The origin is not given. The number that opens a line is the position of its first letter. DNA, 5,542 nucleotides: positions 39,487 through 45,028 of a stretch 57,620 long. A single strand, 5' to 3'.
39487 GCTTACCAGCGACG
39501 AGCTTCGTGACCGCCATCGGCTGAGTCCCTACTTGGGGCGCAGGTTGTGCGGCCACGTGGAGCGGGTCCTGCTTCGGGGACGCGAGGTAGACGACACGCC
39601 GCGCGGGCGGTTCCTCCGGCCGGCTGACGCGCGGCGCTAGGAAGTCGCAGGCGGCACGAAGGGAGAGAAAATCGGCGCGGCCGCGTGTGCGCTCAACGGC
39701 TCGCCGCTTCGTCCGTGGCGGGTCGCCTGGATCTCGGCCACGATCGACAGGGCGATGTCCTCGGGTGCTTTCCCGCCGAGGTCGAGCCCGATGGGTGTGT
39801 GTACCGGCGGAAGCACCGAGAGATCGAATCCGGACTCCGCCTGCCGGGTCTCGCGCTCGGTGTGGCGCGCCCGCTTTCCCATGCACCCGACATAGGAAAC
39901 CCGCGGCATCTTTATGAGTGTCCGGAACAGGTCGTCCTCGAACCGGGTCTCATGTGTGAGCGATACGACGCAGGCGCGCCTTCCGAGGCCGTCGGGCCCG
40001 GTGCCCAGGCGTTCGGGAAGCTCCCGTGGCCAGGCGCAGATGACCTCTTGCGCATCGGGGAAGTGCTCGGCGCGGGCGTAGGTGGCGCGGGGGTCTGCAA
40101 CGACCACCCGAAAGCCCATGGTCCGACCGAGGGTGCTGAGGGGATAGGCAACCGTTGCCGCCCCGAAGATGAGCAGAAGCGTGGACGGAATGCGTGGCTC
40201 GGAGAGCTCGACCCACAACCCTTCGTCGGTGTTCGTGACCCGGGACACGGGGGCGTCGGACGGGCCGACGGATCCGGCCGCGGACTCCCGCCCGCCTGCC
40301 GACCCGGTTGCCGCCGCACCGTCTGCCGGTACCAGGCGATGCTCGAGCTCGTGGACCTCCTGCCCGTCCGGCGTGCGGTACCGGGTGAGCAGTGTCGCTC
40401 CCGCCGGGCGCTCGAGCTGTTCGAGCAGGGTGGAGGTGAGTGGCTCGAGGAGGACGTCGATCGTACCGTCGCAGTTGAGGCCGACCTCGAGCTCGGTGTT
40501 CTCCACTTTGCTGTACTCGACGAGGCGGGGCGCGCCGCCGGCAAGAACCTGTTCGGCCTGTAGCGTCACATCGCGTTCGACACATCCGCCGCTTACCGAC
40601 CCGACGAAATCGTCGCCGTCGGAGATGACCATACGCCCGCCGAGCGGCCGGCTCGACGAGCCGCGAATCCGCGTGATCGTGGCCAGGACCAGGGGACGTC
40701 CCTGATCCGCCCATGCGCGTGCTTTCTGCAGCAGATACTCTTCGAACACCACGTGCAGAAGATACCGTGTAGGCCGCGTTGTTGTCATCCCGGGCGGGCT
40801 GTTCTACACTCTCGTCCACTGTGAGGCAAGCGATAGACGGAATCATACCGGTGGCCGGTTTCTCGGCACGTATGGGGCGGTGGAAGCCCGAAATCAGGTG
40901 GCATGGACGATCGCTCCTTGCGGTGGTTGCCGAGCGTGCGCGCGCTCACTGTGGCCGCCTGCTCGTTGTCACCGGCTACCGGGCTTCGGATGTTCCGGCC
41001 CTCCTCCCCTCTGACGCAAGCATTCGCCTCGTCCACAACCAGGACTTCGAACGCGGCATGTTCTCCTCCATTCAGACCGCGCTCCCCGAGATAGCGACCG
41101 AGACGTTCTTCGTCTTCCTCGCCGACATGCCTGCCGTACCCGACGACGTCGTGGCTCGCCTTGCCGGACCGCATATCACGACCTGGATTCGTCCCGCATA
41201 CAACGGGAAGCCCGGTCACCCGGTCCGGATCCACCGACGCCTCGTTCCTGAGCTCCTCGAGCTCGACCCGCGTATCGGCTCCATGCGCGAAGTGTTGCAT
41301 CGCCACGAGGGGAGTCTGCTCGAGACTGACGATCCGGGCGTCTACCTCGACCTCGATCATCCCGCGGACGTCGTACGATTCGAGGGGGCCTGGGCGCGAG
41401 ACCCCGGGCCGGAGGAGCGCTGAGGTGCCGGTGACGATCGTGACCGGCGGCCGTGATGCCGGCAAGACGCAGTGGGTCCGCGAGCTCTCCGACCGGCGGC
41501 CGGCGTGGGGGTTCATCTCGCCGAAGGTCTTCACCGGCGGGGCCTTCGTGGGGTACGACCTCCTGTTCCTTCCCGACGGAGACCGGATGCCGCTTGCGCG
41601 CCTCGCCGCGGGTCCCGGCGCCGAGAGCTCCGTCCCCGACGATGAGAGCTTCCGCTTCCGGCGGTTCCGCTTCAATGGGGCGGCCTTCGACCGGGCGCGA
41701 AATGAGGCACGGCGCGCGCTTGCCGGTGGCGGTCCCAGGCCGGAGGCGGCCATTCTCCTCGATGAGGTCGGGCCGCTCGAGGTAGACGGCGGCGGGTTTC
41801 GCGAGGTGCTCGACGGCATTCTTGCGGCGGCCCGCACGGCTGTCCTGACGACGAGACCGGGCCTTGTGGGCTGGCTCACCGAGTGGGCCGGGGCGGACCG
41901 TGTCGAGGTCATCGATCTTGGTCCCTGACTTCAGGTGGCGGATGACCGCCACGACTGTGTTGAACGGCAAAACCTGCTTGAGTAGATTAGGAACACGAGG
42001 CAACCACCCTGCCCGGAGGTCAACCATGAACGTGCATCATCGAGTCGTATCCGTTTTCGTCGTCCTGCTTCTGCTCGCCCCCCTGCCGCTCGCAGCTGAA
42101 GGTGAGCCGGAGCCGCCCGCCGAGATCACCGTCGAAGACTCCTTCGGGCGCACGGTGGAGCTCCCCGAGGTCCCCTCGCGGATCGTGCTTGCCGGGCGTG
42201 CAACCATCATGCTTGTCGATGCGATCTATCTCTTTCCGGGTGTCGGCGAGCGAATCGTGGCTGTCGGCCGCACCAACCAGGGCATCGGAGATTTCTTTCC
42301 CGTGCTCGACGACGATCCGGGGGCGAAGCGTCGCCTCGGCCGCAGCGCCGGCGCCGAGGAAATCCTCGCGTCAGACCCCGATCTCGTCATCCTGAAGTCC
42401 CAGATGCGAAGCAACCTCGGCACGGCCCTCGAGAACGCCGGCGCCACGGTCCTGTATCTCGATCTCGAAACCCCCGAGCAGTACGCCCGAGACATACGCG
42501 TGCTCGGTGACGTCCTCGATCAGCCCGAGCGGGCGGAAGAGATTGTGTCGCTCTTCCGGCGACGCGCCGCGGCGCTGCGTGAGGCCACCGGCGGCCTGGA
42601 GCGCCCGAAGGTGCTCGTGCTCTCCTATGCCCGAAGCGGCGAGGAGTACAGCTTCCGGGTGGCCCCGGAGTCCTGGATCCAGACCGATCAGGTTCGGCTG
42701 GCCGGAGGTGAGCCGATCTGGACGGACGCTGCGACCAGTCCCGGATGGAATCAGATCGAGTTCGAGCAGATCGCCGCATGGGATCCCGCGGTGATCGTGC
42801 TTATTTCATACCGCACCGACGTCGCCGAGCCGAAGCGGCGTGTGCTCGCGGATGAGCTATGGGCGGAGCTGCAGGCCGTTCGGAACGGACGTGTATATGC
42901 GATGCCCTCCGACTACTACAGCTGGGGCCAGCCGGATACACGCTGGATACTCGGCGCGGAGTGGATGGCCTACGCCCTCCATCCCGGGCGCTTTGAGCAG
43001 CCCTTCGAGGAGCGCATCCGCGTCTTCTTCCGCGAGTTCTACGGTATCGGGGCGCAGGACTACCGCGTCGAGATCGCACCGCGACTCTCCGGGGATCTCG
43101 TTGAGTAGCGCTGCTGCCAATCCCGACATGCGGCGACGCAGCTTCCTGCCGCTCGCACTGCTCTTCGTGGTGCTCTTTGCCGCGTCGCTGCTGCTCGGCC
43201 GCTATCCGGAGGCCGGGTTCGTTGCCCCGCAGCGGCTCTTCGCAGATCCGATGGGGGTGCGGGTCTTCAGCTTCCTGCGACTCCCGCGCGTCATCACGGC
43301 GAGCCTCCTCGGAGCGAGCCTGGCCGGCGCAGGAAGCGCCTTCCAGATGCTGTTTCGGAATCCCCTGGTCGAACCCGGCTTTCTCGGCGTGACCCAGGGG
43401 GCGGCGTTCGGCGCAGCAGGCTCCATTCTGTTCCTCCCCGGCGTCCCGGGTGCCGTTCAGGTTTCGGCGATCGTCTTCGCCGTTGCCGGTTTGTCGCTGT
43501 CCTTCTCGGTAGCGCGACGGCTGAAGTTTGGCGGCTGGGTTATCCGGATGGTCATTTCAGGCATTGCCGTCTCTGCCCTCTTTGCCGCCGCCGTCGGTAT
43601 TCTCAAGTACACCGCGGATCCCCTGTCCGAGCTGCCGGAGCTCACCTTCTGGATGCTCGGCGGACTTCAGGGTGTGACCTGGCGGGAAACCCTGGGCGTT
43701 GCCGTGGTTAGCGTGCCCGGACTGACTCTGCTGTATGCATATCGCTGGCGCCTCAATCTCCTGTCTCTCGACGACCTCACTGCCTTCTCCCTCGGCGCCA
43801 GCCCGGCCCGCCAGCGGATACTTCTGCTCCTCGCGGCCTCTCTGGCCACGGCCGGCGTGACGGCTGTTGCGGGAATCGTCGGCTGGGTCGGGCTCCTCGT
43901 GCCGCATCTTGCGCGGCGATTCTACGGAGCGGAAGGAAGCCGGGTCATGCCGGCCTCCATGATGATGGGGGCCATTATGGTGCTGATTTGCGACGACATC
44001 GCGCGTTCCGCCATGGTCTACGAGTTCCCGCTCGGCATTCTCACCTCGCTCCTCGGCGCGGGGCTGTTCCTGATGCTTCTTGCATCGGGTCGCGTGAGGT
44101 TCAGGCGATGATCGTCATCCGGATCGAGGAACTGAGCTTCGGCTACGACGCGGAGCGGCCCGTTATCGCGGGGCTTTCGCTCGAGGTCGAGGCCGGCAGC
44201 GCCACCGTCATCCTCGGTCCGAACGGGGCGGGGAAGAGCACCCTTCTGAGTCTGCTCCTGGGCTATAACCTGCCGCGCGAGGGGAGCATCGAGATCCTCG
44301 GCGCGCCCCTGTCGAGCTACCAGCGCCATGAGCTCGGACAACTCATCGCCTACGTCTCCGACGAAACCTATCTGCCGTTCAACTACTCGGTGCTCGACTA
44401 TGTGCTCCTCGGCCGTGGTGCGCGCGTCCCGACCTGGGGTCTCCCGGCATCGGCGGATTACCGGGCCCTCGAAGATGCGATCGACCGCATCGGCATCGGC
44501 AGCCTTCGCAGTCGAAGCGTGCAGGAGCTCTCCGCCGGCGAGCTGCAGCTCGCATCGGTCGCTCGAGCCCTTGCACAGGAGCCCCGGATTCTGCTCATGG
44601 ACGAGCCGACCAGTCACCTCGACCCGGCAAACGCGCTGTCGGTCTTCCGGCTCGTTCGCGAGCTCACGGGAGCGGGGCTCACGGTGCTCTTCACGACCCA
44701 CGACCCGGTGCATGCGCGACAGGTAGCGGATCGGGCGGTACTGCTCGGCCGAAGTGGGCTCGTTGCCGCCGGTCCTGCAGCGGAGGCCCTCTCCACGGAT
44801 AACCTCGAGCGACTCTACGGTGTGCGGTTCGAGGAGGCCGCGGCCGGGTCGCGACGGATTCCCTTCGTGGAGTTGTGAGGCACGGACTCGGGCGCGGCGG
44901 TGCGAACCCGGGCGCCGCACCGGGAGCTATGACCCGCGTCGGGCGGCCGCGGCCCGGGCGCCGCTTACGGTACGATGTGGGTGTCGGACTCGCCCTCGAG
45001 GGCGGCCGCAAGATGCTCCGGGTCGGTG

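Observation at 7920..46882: Composite purine/urate catabolic supercluster that combines the O2-dependent uricase route with the ygeW-ygeY-ssnA-ygfK-xdhD gene set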

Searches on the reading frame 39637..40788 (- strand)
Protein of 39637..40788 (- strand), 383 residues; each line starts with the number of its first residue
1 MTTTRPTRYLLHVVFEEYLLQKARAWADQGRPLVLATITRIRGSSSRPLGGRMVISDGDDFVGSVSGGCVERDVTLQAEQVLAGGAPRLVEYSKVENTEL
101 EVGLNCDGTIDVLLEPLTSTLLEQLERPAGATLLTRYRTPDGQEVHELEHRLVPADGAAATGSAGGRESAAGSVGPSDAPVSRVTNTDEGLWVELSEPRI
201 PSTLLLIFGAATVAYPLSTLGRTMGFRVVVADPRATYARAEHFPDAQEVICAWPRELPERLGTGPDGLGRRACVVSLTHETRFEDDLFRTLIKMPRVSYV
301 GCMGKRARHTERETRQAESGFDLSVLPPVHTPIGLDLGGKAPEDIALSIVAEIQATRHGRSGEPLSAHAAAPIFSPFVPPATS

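Call 7: search_protein_families(library=ncbifam, proteins=[window:39637-40788:-], max_evalue=0.00001)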
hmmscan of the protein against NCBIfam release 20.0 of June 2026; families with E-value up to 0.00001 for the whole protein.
window:39637-40788:- (383 aa): 2 families
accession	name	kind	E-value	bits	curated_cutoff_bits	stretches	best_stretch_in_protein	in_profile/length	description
NF045664.1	XdhC_rel_AOR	equivalog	2e-41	142.4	350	1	20-357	2-344/346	XdhC family aldehyde oxidoreductase maturation factor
TIGR02964.1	xanthine_xdhC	equivalog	3.6e-21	75.9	161.6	1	34-353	1-245/246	xanthine dehydrogenase accessory protein XdhC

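Call 19: search_protein_families(library=pfam, proteins=[window:39637-40788:-], max_evalue=0.001)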
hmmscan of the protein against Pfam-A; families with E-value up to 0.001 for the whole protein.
window:39637-40788:- (383 aa): 2 families
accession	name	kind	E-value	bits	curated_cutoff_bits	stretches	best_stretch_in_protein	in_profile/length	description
PF13478.12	XdhC_C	-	2e-32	112.8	29.7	1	205-353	1-125/125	XdhC Rossmann domain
PF02625.21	XdhC_CoxI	-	8.8e-22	77.3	24.3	1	26-92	1-67/68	XdhC and CoxI family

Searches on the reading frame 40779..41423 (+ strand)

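Call 8: search_protein_families(library=ncbifam, proteins=[window:40779-41423:+], max_evalue=0.00001)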
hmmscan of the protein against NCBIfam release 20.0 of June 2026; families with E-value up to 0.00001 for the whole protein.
window:40779-41423:+ (214 aa): 6 families
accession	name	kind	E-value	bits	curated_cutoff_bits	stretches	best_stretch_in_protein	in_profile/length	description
NF045665.1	NTPtran_DVU1551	equivalog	2.6e-35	122.1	315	1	20-212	2-200/359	DVU_1551 family NTP transferase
TIGR03310.1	matur_MocA_YgfJ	equivalog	1.3e-34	119.8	186.45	1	20-197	1-184/188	molybdenum cofactor cytidylyltransferase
NF045782.1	NicBOxredNboR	equivalog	7.1e-11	42.2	260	1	16-160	6-153/206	nicotine blue oxidoreductase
TIGR02665.1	molyb_mobA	equivalog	5.4e-09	36.3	151.85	1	20-158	2-143/186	molybdenum cofactor guanylyltransferase MobA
NF002741.0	PRK02726.1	equivalog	2.7e-08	33.7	179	1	14-126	3-112/200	molybdenum cofactor guanylyltransferase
TIGR03202.1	pucB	equivalog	7.2e-08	32.4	235.05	1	21-197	3-191/192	xanthine dehydrogenase accessory protein PucB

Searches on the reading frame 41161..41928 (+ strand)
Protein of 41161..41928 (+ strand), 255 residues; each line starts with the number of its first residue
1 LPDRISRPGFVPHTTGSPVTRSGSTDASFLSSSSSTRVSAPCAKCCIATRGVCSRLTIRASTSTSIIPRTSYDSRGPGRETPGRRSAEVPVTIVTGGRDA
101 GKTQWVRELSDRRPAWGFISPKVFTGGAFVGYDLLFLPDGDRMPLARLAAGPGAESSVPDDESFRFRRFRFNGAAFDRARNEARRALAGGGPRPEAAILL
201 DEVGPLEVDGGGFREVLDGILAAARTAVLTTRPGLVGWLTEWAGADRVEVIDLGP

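Call 44: search_protein_families(library=pfam, proteins=[window:41161-41928:+], max_evalue=0.001)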
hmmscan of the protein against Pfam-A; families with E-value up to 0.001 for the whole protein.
window:41161-41928:+ (255 aa): 1 family
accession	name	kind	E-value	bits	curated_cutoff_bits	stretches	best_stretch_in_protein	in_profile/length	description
PF03266.21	NTPase_1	-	5e-07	30.1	23.9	1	93-231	3-132/168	NTPase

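Call 58: search_protein_families(library=ncbifam, proteins=[window:41161-41928:+], max_evalue=1e-8)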
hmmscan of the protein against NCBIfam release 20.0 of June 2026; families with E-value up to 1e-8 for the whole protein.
window:41161-41928:+ (255 aa): 0 families

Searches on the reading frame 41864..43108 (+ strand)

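Call 7: search_protein_families(library=ncbifam, proteins=[window:41864-43108:+], max_evalue=0.00001)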
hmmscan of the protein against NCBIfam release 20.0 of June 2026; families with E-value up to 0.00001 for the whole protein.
window:41864-43108:+ (414 aa): 7 families
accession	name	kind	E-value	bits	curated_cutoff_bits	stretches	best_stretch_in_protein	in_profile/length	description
TIGR04281.1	peripla_PGF_1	equivalog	1.9e-19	70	325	1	89-379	6-271/330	PGF-CTERM-anchored ABC transporter substrate-binding protein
TIGR03659.1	IsdE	equivalog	2.4e-16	59.8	298.65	1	165-352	88-272/292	heme ABC transporter substrate-binding protein IsdE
NF002894.0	PRK03379.1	equivalog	3.2e-12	46.1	234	1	165-369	72-259/266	vitamin B12 ABC transporter substrate-binding protein BtuF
TIGR03868.1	F420-O_ABCperi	hypoth_equivalog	4.1e-10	39.4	392.4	1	205-346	128-261/287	putative F420-0 ABC transporter substrate-binding protein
NF010649.0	PRK14048.1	equivalog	4.2e-10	39.3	374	1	61-313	8-268/374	ferrichrome/ferrioxamine B periplasmic transporter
NF008501.1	PRK11411.1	subfamily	7e-07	28.5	320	1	165-370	95-288/303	Fe(3+) dicitrate ABC transporter substrate-binding protein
NF052484.1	sider_BP_EitA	equivalog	7.4e-06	25.3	640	0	209-371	159-321/328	siderophore ABC transporter substrate-binding protein EitA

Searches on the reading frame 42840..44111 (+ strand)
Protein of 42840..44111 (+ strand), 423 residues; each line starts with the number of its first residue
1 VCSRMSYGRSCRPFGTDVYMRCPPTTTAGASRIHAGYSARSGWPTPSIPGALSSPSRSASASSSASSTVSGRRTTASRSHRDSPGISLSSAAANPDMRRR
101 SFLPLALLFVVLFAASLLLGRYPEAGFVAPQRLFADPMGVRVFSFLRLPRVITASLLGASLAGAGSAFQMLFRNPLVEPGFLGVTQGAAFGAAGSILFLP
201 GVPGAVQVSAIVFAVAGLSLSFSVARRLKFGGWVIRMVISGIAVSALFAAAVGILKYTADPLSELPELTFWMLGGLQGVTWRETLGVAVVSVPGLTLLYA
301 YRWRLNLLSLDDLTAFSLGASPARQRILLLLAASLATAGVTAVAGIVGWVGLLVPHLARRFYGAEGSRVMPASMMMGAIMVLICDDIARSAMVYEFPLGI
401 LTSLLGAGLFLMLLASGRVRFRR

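Call 7: search_protein_families(library=ncbifam, proteins=[window:42840-44111:+], max_evalue=0.00001)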
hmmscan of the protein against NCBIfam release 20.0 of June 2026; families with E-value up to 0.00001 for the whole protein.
window:42840-44111:+ (423 aa): 16 families
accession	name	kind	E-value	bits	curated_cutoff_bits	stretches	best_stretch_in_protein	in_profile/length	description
NF003001.0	PRK03784.1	equivalog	3.6e-49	167.7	334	1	98-415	15-326/332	vitamin B12 ABC transporter permease BtuC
NF007081.0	PRK09535.1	equivalog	2.1e-48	165.5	461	1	143-419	91-363/366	vitamin B12 ABC transporter permease BtuC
NF007867.0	PRK10577.1-3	subfamily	1.1e-47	162.8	849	1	141-419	430-707/710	Fe(3+)-hydroxamate ABC transporter permease FhuB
NF007866.0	PRK10577.1-2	equivalog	9e-46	156.5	554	1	78-417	332-663/666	Fe(3+)-hydroxamate ABC transporter permease FhuB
NF007872.0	PRK10577.2-3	equivalog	2.4e-42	145.2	727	1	98-416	353-668/676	Fe(3+)-hydroxamate ABC transporter permease FhuB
TIGR03869.1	F420-0_ABCperm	hypoth_equivalog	2.3e-41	142.1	437.35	1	146-418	52-322/325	putative F420-0 ABC transporter permease subunit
NF007871.0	PRK10577.2-2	equivalog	3.2e-39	135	899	1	122-415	383-674/679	Fe(3+)-hydroxamate ABC transporter permease FhuB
NF007299.0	PRK09777.1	equivalog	2.8e-38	132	406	1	106-415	10-315/318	Fe(3+) dicitrate ABC transporter permease subunit FecD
NF008407.0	PRK11228.1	equivalog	1.4e-37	129.3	396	1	142-414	53-326/330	iron-dicitrate ABC transporter permease FecC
NF007759.0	PRK10440.1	equivalog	5.6e-34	117.9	422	1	145-414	57-322/330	iron-enterobactin ABC transporter permease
NF007760.0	PRK10441.1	equivalog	3.4e-28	98.8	428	1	105-414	16-326/335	Fe(3+)-siderophore ABC transporter permease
NF007873.0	PRK10577.2-4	equivalog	2.1e-27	96.2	1012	1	136-416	364-642/646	Fe(3+)-hydroxamate ABC transporter permease FhuB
NF007869.0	PRK10577.1-6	equivalog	2.5e-27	95.6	954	1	99-422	374-699/703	Fe(3+)-hydroxamate ABC transporter permease FhuB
NF007868.0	PRK10577.1-5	equivalog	4.5e-25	88.2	943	1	146-415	395-662/666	Fe(3+)-hydroxamate ABC transporter permease FhuB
NF007870.0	PRK10577.2-1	equivalog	2.8e-23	82.4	1355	1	145-415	402-671/678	Fe(3+)-hydroxamate ABC transporter permease FhuB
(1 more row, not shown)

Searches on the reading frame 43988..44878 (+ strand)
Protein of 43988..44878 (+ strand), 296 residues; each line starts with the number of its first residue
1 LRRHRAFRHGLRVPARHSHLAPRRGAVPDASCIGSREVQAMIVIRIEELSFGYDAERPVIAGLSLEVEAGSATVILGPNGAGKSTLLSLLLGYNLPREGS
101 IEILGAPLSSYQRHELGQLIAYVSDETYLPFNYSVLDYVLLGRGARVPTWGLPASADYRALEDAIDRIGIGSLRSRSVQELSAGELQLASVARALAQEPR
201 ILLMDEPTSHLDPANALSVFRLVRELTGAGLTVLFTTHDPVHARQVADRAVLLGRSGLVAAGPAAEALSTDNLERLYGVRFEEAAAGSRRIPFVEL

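Call 7: search_protein_families(library=ncbifam, proteins=[window:43988-44878:+], max_evalue=0.00001)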
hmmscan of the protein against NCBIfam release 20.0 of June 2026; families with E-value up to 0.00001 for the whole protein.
window:43988-44878:+ (296 aa): 182 families (the best 25 are shown)
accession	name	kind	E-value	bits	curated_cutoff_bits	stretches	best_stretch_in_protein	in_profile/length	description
TIGR03873.1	F420-0_ABC_ATP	hypoth_equivalog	1.1e-54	185.4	372.4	1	45-281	3-238/256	putative F420-0 ABC transporter ATP-binding protein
NF010068.0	PRK13548.1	equivalog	3.7e-50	170.5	261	1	43-294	5-257/261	heme ABC transporter ATP-binding protein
NF007082.0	PRK09536.1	equivalog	7.8e-43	147.1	537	1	43-280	3-239/402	corrinoid ABC transporter ATPase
NF008409.0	PRK11231.1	equivalog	1.5e-40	139.2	375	1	44-280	3-238/255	Fe(3+) dicitrate ABC transporter ATP-binding protein FecE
TIGR02857.1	CydD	equivalog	2.7e-40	138.8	435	1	40-250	318-526/529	thiol reductant ABC exporter subunit CydD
NF002981.0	PRK03695.1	equivalog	3.2e-38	131.6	281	1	60-288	16-245/253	vitamin B12 ABC transporter ATP-binding protein BtuD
NF040873.1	AztA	equivalog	9.8e-38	129.6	220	1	56-249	4-188/191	zinc ABC transporter ATP-binding protein AztA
TIGR03771.1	anch_rpt_ABC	equivalog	1.8e-37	129.2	268.8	1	65-269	1-201/223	anchored repeat-type ABC transporter ATP-binding subunit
NF053840.1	MnTportMntADein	equivalog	1.2e-36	126.6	400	1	44-277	2-229/240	manganese ABC transporter ATP-binding protein MntA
TIGR02315.1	ABC_phnC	equivalog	1.4e-35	122.8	266.1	1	43-278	1-243/243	phosphonate ABC transporter ATP-binding protein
NF007863.0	PRK10575.1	equivalog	2.7e-35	121.9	433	1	43-280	11-248/265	Fe3+-hydroxamate ABC transporter ATP-binding protein FhuC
TIGR02868.1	CydC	equivalog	1.1e-34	120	329.05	1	38-240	328-530/530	thiol reductant ABC exporter subunit CydC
NF052485.1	sider_ATP_EitC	equivalog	1.4e-34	119.7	485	1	56-280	14-235/251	siderophore ABC transporter ATP-binding protein EitC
TIGR02673.1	FtsE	equivalog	1.4e-34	119.7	264.85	1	43-254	1-211/214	cell division ATP-binding protein FtsE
TIGR03864.1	PQQ_ABC_ATP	hypoth_equivalog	1.8e-33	115.9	302.25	1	44-273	2-225/236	ABC transporter, ATP-binding subunit, PQQ-dependent alcohol dehydrogenase system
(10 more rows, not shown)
